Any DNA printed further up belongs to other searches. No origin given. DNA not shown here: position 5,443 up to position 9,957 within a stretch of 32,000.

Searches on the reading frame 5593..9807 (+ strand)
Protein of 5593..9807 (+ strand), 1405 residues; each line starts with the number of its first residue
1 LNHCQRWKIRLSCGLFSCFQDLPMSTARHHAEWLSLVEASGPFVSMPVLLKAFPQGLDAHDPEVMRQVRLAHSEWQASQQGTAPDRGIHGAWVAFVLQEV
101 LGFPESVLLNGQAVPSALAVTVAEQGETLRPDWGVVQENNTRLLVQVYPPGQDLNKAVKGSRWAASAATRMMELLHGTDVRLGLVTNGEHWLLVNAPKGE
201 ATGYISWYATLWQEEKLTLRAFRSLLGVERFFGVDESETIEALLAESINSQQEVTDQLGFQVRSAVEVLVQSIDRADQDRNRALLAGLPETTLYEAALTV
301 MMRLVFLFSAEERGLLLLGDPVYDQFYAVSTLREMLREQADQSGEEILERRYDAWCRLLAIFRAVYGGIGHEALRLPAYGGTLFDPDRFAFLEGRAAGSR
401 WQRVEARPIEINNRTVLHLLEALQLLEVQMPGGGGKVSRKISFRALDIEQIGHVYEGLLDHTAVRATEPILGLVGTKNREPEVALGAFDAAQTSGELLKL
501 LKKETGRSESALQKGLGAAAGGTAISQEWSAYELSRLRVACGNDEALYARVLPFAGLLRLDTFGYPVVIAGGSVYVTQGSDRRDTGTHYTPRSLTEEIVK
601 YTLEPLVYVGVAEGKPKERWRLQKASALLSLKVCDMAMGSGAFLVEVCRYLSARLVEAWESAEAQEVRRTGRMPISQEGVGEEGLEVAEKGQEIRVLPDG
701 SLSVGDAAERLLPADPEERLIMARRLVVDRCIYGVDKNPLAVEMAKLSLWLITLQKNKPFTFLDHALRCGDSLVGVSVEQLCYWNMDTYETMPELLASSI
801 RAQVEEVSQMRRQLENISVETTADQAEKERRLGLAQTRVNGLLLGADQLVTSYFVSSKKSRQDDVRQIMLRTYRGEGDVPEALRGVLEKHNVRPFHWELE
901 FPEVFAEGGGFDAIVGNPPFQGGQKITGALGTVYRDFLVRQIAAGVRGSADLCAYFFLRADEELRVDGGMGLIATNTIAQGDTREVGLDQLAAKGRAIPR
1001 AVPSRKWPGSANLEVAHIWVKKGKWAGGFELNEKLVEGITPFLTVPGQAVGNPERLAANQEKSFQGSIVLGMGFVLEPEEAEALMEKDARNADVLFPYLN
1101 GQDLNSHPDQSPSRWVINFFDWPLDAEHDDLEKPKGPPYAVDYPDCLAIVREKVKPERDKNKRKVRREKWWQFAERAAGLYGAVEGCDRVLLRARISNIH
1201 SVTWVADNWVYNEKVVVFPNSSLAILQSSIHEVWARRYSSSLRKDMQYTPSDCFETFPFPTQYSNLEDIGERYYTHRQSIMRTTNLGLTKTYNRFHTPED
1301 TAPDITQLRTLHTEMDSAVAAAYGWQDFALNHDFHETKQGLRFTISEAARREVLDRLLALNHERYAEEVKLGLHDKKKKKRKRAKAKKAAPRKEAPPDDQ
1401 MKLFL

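Call 12: search_protein_families(library=pfam, proteins=[window:5593-9807:+], max_evalue=0.00001)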
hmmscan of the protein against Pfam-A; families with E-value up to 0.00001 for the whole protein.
window:5593-9807:+ (1405 aa): 3 families
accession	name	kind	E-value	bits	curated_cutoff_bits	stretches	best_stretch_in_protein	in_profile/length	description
PF07669.17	Eco57I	-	2.5e-21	77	25.3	1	731-980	2-140/171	Eco57I restriction-modification methylase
PF20473.4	MmeI_Mtase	-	4.1e-12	46.3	27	0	896-1014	121-238/259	MmeI, DNA-methyltransferase domain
PF20466.3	MmeI_TRD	-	2.8e-07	30.5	27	1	1204-1261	146-206/207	MmeI, target recognition domain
